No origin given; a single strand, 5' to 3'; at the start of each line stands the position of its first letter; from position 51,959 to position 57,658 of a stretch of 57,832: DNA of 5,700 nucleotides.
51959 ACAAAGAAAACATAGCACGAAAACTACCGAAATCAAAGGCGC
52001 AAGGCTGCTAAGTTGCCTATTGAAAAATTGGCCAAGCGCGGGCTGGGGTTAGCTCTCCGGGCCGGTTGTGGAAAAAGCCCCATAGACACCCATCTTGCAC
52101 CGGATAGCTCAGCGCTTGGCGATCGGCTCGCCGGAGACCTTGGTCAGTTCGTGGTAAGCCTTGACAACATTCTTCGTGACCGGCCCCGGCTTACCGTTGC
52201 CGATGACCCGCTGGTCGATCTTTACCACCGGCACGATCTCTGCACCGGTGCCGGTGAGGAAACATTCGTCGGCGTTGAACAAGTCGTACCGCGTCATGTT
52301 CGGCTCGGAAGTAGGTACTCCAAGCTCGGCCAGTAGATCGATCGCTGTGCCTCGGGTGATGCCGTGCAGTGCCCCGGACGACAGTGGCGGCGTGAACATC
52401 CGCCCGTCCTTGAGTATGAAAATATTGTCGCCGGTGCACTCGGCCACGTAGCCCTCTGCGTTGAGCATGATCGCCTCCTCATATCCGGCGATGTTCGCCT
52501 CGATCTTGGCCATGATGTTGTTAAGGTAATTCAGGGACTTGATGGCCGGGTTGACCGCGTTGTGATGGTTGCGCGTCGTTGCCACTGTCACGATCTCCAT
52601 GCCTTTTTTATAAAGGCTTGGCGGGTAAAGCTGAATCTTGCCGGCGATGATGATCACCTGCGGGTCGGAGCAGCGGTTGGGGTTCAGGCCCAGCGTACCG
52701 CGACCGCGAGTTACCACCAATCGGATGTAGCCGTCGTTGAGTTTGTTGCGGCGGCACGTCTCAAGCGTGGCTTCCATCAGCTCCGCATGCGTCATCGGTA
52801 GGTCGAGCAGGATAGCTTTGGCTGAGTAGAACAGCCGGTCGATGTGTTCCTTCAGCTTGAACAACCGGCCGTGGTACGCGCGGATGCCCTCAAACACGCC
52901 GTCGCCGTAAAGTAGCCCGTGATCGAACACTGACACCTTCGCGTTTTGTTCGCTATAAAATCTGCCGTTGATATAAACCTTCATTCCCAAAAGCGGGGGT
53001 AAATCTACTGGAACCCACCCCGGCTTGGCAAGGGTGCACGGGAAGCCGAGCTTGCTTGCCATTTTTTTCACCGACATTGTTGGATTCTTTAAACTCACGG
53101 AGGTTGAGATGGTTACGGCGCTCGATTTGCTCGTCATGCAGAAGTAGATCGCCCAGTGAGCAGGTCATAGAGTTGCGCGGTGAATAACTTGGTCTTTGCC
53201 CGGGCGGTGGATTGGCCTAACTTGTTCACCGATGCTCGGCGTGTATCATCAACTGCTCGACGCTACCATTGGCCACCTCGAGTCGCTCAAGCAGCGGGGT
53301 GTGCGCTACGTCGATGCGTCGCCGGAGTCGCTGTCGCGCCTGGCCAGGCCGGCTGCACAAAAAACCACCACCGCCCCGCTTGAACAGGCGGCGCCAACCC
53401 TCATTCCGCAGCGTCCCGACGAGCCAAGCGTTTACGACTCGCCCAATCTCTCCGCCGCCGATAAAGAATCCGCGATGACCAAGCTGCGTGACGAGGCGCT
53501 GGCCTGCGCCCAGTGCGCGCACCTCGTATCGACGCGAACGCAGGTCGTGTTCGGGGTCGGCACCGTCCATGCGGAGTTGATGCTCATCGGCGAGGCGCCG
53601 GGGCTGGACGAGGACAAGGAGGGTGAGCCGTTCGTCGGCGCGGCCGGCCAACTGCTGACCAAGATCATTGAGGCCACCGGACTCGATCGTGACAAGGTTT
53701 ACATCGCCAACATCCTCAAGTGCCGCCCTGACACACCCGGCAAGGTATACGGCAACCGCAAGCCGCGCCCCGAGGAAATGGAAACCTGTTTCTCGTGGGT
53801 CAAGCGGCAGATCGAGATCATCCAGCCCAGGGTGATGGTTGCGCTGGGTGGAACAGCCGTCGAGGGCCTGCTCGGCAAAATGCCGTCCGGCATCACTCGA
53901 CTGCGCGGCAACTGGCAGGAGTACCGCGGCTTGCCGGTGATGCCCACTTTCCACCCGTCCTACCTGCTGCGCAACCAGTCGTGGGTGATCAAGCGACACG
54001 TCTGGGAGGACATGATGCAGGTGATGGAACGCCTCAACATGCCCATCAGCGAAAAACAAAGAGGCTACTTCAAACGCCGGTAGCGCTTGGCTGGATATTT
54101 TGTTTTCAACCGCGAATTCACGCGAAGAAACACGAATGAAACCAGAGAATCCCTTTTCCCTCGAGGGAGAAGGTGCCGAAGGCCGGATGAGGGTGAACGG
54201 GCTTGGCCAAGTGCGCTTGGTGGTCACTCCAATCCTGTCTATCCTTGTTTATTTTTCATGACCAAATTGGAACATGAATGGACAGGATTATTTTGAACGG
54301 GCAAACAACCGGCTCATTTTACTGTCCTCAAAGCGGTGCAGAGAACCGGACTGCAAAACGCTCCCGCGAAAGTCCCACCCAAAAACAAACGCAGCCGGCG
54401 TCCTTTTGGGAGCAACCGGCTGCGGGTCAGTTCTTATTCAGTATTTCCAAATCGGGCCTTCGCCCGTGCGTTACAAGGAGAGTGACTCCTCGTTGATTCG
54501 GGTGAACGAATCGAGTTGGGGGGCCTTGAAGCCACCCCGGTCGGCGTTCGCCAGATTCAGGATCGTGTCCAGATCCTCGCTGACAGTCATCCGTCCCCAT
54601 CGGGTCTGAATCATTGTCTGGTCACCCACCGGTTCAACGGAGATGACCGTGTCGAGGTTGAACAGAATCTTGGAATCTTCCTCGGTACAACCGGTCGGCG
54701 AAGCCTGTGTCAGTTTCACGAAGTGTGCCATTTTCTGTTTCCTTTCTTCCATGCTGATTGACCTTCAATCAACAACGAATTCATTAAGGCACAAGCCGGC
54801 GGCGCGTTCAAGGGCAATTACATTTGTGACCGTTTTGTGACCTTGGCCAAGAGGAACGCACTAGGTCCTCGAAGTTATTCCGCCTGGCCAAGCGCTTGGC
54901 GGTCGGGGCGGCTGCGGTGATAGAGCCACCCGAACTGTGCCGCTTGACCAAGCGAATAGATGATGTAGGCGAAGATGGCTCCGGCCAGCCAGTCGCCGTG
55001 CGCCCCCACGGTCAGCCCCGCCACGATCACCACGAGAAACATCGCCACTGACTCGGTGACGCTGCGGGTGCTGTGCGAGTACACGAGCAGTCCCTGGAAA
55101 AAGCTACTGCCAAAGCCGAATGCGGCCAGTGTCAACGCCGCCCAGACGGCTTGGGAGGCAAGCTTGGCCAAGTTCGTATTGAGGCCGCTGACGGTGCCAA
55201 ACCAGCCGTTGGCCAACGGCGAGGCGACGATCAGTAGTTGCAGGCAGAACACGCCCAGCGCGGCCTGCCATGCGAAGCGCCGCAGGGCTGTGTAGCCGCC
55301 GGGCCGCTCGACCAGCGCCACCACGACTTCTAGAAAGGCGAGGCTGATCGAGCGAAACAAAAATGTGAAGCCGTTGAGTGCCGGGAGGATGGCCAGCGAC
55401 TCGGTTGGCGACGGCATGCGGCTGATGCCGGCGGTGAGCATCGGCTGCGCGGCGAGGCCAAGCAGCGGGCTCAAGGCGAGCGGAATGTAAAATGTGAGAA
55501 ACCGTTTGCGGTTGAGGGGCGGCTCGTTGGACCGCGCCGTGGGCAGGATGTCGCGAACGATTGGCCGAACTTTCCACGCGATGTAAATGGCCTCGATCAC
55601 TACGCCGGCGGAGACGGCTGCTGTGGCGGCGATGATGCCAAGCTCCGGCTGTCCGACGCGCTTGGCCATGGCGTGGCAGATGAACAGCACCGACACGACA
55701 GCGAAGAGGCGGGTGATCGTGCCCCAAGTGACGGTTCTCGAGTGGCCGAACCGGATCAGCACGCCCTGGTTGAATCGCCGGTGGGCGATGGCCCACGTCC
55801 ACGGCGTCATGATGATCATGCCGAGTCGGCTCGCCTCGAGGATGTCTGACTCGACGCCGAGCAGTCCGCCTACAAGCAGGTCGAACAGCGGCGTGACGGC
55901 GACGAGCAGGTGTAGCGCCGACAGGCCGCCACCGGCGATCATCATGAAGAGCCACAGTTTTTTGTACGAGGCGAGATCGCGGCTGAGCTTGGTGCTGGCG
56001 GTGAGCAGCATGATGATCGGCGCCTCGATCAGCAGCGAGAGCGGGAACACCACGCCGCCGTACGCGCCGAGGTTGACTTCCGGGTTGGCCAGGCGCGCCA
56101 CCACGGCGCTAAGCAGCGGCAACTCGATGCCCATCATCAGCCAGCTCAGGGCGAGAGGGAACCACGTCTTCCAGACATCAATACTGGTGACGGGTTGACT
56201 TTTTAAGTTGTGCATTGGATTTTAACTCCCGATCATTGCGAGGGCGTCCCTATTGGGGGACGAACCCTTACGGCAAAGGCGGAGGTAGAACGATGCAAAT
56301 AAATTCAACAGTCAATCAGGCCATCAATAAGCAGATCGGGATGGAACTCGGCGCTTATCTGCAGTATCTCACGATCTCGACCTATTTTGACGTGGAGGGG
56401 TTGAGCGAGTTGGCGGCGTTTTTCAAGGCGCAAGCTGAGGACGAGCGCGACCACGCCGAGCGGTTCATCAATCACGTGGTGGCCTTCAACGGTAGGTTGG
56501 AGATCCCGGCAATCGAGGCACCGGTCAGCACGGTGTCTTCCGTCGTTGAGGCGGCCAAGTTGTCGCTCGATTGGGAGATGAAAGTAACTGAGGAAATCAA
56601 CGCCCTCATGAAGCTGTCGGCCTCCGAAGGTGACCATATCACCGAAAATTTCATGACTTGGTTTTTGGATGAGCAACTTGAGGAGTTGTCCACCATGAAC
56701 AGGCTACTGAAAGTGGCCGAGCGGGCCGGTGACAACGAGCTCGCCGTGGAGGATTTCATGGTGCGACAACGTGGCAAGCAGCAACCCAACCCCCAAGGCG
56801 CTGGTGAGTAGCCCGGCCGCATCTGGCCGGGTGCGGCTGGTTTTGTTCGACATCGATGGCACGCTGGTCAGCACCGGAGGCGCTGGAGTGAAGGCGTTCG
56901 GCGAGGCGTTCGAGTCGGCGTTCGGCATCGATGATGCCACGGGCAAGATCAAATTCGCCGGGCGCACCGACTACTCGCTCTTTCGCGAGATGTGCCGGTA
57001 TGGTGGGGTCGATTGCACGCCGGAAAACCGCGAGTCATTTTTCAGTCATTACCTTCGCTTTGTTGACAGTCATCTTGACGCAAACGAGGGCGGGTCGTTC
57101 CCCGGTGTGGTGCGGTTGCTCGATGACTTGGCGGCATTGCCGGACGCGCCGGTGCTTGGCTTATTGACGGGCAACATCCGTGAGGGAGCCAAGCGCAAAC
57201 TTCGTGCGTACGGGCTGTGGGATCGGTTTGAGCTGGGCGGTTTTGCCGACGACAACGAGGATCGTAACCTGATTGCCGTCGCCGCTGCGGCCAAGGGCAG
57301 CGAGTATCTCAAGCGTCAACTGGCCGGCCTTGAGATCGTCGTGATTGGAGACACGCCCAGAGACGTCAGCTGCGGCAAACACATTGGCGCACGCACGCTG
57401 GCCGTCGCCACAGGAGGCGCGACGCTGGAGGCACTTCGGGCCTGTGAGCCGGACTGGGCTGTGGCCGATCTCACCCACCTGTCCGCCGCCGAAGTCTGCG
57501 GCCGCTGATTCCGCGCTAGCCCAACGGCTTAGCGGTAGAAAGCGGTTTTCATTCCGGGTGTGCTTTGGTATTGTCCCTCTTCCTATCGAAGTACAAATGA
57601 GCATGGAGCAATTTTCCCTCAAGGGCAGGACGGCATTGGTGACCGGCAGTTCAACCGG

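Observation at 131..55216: Hyper-abundant palindrome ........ (extended consensus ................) scattered through genes and spacers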

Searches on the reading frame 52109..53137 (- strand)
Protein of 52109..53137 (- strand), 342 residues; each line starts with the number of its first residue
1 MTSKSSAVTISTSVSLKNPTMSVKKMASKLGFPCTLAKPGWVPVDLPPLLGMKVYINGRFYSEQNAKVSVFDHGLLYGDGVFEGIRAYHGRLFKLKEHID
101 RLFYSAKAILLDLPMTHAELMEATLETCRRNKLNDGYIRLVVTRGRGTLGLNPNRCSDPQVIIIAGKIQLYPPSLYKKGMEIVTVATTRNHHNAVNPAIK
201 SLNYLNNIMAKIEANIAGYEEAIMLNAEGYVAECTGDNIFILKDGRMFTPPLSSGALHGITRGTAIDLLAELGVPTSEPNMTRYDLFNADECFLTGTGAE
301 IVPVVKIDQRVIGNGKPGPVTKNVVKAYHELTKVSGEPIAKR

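Call 27: search_protein_families(library=pfam, proteins=[window:52109-53137:-], max_evalue=0.00001)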
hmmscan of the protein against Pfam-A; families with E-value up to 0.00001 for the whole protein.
window:52109-53137:- (342 aa): 1 family
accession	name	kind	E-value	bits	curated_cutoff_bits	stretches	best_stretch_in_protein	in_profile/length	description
PF01063.24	Aminotran_4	-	2.6e-61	207.8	28.5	1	80-307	1-223/223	Amino-transferase class IV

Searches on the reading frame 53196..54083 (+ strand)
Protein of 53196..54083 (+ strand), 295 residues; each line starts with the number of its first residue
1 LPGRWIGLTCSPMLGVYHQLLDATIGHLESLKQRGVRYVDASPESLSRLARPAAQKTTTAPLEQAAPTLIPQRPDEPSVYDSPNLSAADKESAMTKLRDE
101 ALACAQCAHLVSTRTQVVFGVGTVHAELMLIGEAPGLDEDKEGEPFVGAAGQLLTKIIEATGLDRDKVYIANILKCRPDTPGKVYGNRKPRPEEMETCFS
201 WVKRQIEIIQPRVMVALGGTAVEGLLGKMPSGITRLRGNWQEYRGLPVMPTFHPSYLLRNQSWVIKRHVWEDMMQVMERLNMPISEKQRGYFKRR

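Call 8: search_protein_families(library=pfam, proteins=[window:53196-54083:+], max_evalue=0.001)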
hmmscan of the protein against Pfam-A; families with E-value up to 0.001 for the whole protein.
window:53196-54083:+ (295 aa): 1 family
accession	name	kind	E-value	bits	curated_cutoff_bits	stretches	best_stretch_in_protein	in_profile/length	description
PF03167.25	UDG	-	4.3e-37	127.8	24.3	1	119-272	1-139/141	Uracil DNA glycosylase superfamily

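Call 28: search_protein_families(library=pfam, proteins=[window:53196-54083:+], max_evalue=0.00001)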
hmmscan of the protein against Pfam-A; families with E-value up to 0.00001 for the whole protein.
window:53196-54083:+ (295 aa): 1 family
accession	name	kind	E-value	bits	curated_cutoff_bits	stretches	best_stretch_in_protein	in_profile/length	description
PF03167.25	UDG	-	4.3e-37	127.8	24.3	1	119-272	1-139/141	Uracil DNA glycosylase superfamily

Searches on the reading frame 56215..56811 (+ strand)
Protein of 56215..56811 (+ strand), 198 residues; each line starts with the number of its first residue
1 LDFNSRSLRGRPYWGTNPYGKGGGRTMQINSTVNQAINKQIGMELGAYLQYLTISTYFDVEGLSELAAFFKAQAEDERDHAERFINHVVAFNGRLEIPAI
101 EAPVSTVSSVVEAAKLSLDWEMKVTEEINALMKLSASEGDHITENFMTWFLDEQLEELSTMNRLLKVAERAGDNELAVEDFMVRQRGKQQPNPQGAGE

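Call 28: search_protein_families(library=pfam, proteins=[window:56215-56811:+], max_evalue=0.00001)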
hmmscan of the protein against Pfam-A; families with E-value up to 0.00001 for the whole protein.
window:56215-56811:+ (198 aa): 2 families
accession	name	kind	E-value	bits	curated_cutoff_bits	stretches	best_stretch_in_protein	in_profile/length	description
PF00210.30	Ferritin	-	4.6e-35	121.1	24.5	1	35-170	2-141/142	Ferritin-like domain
PF02915.23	Rubrerythrin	-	8.3e-09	36.4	22.8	1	40-153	6-126/137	Rubrerythrin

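Call 61: find_encoding_contigs(protein=window:56215-56811:+, flank=10000, max_places=4)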
Protein window:56215-56811:+ (198 aa): no gene with exactly this product is on record in the collection.

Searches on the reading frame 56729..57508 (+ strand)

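Call 28: search_protein_families(library=pfam, proteins=[window:56729-57508:+], max_evalue=0.00001)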
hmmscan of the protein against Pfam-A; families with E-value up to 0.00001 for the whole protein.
window:56729-57508:+ (259 aa): 4 families
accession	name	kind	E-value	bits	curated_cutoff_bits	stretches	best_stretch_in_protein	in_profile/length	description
PF13419.12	HAD_2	-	1.3e-12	48.6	23.8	1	38-226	1-178/178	Haloacid dehalogenase-like hydrolase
PF00702.32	Hydrolase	-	1.3e-10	42.5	26.4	1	35-220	1-191/191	haloacid dehalogenase-like hydrolase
PF13242.12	Hydrolase_like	-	2.2e-09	37.5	22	1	199-250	20-74/75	HAD-hyrolase-like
PF12710.13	HAD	-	1.6e-08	35.7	27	1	38-216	1-188/189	haloacid dehalogenase-like hydrolase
